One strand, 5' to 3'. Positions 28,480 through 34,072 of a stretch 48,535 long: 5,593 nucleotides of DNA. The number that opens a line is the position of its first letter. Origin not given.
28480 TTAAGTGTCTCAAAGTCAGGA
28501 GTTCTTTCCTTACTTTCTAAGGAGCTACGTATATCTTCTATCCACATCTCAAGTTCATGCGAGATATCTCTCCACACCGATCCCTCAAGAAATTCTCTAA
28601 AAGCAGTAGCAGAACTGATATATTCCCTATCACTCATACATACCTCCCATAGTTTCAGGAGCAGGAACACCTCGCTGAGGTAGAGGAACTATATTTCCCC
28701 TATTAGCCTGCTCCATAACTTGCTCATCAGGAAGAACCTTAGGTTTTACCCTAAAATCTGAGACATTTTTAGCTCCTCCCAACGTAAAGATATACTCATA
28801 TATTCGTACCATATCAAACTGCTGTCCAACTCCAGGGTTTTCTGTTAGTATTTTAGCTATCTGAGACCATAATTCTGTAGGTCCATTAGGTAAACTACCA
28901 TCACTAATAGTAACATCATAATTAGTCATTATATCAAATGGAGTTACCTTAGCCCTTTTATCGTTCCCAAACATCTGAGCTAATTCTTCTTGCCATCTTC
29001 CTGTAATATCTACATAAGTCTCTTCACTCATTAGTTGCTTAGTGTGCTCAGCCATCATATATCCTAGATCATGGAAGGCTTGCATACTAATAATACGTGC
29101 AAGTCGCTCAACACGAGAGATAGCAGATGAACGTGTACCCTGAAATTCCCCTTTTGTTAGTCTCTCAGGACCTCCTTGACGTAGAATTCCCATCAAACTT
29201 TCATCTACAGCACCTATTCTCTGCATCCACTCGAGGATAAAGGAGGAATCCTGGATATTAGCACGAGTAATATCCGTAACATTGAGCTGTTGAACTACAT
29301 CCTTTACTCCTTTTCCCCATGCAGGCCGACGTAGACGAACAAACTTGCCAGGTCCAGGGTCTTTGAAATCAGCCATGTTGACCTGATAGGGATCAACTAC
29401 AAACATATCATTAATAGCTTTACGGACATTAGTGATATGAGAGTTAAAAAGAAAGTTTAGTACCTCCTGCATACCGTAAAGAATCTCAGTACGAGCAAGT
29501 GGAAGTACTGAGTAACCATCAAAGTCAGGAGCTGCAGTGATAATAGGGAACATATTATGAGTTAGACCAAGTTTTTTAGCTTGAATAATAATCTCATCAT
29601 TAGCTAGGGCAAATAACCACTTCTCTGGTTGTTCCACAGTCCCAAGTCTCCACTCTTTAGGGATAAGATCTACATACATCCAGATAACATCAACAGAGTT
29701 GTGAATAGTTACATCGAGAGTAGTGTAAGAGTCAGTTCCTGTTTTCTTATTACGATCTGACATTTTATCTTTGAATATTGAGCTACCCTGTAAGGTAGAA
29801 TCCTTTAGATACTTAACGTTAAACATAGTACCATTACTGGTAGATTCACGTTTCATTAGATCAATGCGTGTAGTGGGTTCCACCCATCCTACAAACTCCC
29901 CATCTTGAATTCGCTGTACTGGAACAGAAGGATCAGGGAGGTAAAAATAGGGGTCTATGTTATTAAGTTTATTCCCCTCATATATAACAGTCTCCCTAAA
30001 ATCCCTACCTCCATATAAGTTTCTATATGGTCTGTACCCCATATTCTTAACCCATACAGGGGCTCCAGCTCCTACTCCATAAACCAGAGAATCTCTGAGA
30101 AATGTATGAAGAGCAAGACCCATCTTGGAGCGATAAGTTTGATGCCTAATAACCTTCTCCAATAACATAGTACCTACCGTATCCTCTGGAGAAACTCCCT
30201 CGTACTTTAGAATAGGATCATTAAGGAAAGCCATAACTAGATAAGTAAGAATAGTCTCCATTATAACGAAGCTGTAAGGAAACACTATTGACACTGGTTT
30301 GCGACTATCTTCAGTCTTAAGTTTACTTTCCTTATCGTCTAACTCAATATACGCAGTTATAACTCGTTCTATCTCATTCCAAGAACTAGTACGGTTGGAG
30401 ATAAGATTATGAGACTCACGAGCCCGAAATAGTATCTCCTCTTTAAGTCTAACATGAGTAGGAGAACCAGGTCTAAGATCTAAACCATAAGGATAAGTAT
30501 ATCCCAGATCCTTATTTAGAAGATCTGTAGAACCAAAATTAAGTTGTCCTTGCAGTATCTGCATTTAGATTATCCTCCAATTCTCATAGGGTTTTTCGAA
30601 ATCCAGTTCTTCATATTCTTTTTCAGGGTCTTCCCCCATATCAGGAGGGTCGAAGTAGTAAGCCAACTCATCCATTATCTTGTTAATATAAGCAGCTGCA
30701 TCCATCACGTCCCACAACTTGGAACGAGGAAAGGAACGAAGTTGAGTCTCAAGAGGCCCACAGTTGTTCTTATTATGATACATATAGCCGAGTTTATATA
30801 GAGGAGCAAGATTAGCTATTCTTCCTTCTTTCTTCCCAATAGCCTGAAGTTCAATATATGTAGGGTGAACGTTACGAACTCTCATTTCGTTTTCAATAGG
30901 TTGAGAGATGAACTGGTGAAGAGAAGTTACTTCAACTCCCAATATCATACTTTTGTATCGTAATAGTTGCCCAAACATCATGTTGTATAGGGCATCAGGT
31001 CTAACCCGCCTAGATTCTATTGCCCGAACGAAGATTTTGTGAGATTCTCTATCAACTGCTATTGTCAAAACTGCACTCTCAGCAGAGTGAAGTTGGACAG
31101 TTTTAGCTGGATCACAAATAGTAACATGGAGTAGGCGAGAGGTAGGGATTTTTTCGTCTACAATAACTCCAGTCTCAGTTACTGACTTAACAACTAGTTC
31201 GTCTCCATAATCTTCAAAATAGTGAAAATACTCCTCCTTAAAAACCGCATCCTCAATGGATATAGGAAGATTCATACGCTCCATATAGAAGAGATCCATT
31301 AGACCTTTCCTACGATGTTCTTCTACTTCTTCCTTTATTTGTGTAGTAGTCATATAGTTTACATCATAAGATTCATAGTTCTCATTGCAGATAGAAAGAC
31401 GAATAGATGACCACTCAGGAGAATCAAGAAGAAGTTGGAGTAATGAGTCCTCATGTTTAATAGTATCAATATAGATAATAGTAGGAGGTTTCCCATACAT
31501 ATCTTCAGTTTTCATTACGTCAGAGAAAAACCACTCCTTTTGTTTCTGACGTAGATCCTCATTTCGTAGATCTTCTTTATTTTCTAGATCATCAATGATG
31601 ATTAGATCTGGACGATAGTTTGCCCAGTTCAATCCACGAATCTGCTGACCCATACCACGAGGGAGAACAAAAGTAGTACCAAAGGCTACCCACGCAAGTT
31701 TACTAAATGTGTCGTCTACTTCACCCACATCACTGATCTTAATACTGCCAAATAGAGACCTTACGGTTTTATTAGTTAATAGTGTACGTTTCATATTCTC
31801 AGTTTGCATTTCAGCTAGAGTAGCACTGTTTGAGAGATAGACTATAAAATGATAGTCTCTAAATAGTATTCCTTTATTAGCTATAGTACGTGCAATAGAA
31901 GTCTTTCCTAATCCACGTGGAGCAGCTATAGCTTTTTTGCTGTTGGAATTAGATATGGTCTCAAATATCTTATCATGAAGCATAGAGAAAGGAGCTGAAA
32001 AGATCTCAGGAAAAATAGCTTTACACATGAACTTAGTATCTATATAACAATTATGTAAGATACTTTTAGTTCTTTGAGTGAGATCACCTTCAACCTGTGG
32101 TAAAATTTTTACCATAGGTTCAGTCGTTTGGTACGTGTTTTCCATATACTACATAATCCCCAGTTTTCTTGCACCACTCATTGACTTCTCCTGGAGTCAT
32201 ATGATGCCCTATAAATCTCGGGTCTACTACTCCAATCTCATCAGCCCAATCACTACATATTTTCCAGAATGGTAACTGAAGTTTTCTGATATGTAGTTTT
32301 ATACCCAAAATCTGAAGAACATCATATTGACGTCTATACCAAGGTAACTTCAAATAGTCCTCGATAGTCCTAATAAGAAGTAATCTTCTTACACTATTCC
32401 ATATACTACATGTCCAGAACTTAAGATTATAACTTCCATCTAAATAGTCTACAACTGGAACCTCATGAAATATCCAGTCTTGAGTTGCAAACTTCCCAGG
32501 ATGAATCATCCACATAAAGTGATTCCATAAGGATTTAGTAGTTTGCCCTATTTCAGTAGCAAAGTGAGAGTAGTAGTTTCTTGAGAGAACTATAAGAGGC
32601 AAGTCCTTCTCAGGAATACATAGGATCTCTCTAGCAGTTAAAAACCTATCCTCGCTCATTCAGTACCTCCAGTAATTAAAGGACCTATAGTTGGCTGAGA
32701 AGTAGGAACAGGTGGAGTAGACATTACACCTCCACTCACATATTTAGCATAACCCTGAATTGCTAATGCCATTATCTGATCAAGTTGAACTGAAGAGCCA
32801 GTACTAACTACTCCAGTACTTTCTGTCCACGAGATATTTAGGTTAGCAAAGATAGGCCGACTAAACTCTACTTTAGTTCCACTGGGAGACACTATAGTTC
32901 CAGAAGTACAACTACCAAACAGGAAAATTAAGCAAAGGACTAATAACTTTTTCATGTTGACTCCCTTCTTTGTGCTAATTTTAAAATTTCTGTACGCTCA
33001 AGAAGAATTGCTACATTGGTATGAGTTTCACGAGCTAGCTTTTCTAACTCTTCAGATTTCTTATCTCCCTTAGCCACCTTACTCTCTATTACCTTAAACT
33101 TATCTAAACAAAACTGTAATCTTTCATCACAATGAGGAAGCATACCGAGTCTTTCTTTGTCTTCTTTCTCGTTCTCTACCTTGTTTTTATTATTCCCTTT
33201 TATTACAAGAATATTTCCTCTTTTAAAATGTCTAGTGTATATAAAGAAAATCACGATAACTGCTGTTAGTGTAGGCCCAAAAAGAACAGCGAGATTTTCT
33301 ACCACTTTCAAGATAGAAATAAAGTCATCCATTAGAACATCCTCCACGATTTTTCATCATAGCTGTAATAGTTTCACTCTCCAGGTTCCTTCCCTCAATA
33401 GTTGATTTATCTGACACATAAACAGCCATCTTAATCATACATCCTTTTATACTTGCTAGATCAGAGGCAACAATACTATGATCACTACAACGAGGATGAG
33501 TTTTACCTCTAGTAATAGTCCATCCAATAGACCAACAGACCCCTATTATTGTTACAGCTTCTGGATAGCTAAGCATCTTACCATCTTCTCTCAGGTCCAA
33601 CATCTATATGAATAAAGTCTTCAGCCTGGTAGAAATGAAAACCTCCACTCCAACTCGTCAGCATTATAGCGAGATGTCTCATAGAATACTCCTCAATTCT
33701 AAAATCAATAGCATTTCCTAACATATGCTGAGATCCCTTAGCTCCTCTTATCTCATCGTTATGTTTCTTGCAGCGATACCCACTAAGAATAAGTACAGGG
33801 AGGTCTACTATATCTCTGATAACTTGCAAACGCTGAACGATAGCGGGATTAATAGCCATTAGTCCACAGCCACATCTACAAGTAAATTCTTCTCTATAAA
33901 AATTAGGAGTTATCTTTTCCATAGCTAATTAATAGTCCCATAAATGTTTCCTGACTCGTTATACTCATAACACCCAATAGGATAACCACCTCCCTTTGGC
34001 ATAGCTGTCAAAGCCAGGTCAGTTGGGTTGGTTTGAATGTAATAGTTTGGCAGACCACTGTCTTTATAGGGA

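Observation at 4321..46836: Dispersed family of fixed-length 23-bp palindromes (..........-W3-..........) at gene junctions on both arms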

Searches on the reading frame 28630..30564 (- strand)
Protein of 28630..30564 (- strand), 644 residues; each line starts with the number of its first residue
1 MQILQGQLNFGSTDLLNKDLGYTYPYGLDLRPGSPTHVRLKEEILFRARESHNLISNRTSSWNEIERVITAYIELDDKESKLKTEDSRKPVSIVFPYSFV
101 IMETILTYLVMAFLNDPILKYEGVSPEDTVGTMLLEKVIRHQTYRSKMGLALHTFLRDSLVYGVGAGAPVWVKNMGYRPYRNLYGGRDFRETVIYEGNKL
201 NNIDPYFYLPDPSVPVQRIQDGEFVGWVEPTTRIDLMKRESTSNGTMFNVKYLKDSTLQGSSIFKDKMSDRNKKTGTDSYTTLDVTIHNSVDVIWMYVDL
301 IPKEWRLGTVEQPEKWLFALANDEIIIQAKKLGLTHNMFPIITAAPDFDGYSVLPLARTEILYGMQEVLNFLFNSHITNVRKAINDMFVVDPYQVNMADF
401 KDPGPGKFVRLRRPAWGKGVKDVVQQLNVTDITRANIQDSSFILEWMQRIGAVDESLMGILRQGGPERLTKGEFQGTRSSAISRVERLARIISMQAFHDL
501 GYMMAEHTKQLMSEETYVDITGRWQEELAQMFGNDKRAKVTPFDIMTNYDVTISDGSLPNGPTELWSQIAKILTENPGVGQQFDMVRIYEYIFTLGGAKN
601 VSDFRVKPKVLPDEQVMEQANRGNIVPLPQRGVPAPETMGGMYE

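Call 7: search_protein_families(library=pfam, proteins=[window:28630-30564:-], max_evalue=0.001)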
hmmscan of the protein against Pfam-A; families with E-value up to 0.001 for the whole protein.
window:28630-30564:- (644 aa): 1 family
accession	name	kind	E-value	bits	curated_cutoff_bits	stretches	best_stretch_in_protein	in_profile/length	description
PF23899.1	SU10_portal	-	3.3e-14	52.7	30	1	199-540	192-506/593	Phage SU10 portal protein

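Call 49: find_related_loci(query=window:28630-30564:-, collection=viral_contigs, flank=10000)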
Query window:28630-30564:- (644 aa) in viral_contigs; peptide patterns used: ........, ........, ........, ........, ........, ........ (x = any residue, [..] = any of these).
11 stretches matched a pattern; 4 encode a relative of the query (tblastn E <= 1e-3); 4 distinct loci.
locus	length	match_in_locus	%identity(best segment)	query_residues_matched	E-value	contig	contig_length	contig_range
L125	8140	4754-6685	100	1-644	0e+0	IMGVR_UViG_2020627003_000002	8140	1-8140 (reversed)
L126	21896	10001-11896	46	22-628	0e+0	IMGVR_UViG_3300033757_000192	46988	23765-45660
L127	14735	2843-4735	38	9-630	1e-150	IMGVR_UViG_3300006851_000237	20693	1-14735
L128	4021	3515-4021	51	2-169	5e-49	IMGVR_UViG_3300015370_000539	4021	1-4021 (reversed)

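Call 51: find_related_loci(query=A2, collection=viral_contigs, flank=10000)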
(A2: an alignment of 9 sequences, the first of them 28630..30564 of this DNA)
Query A2 (644 aa) in viral_contigs; peptide patterns used: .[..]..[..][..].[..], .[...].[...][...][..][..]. (x = any residue, [..] = any of these).
600 stretches matched a pattern (row limit reached: there are more); 435 encode a relative of the query (tblastn E <= 1e-3); the best 80 are kept; 80 distinct loci.
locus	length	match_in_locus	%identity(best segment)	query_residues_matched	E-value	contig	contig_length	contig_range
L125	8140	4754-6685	100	1-644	0e+0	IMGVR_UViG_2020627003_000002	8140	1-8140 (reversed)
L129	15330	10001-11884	83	2-629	0e+0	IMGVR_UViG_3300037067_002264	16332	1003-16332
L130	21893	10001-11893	80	2-632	0e+0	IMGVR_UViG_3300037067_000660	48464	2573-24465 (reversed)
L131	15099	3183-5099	71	3-643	0e+0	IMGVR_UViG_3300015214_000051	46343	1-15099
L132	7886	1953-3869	61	1-628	0e+0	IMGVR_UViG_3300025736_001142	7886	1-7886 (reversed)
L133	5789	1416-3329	62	1-628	0e+0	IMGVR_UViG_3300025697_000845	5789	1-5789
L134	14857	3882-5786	60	3-628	0e+0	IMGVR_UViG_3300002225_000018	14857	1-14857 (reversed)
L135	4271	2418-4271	63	1-608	0e+0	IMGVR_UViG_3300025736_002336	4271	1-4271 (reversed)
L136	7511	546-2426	60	10-627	0e+0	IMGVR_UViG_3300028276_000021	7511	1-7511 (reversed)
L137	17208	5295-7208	57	3-628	0e+0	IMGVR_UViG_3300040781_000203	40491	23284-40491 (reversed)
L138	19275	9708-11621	57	3-628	0e+0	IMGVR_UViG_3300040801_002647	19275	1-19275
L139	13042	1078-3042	53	2-642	0e+0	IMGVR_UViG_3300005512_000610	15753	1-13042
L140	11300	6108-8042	53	9-642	0e+0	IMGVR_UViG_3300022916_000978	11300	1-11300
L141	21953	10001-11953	51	2-642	0e+0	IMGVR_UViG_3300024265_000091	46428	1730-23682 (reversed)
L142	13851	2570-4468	52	12-627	0e+0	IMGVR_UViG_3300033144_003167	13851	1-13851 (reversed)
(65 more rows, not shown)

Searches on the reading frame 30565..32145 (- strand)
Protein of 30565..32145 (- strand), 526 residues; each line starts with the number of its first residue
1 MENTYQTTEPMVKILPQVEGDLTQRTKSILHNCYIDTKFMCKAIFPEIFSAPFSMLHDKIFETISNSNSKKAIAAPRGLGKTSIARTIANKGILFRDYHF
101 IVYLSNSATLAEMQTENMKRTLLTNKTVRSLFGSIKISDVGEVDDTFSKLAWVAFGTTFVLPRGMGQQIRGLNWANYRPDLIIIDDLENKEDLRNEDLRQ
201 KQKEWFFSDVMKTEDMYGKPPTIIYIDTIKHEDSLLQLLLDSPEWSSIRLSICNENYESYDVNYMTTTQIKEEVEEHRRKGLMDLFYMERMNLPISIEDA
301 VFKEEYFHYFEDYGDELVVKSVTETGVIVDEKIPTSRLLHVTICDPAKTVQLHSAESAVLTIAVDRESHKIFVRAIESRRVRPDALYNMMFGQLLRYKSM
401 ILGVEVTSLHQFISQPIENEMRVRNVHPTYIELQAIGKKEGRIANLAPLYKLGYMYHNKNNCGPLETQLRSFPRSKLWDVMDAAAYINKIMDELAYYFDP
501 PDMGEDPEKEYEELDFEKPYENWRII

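Call 7: search_protein_families(library=pfam, proteins=[window:30565-32145:-], max_evalue=0.001)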
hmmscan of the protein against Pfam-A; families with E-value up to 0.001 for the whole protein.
window:30565-32145:- (526 aa): 0 families

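Call 20: search_protein_families(library=phrogs, proteins=[window:30565-32145:-], max_evalue=0.001)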
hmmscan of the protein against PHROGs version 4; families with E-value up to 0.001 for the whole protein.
window:30565-32145:- (526 aa): 3 families
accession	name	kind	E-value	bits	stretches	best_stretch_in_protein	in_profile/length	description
phrog_38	-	head and packaging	3.1e-57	195.8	1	31-496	267-708/760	terminase large subunit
phrog_14112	-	unknown function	1.6e-10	41.9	1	50-210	79-243/247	-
phrog_4758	-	head and packaging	1.6e-08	35.2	1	58-252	47-235/243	terminase large subunit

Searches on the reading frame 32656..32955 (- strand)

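Call 20: search_protein_families(library=phrogs, proteins=[window:32656-32955:-], max_evalue=0.001)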
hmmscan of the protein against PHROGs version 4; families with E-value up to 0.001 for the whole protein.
window:32656-32955:- (99 aa): 0 families

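Call 21: search_protein_families(library=pfam, proteins=[window:32656-32955:-], max_evalue=0.01)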
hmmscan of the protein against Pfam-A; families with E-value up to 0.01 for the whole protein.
window:32656-32955:- (99 aa): 1 family
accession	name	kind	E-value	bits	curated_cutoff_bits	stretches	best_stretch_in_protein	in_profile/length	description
PF08140.16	Cuticle_1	-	0.0085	16.6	27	0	21-58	5-40/40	Crustacean cuticle protein repeat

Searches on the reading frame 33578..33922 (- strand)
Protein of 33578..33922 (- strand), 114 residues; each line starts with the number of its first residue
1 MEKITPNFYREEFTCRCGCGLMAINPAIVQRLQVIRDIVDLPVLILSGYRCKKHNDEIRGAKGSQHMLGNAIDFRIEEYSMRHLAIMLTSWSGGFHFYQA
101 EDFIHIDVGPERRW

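Call 20: search_protein_families(library=phrogs, proteins=[window:33578-33922:-], max_evalue=0.001)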
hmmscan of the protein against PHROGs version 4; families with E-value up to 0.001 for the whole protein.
window:33578-33922:- (114 aa): 3 families
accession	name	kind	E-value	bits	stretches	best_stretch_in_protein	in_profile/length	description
phrog_894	-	lysis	1.9e-29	103.9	1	1-111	43-164/389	endolysin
phrog_17373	-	other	7.1e-21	75.9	1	5-114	19-128/224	peptidase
phrog_25247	-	other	0.00063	19.9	1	30-114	426-509/520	peptidase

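Call 21: search_protein_families(library=pfam, proteins=[window:33578-33922:-], max_evalue=0.01)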
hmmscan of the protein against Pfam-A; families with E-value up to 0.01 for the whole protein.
window:33578-33922:- (114 aa): 2 families
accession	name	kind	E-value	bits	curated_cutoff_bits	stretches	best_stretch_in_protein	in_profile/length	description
PF08291.16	Peptidase_M15_3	-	4.3e-20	72.3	23.2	1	7-107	2-108/108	Peptidase M15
PF05951.18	Peptidase_M15_2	-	2.9e-13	50.3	27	1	42-114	73-153/153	Bacterial protein of unknown function (DUF882)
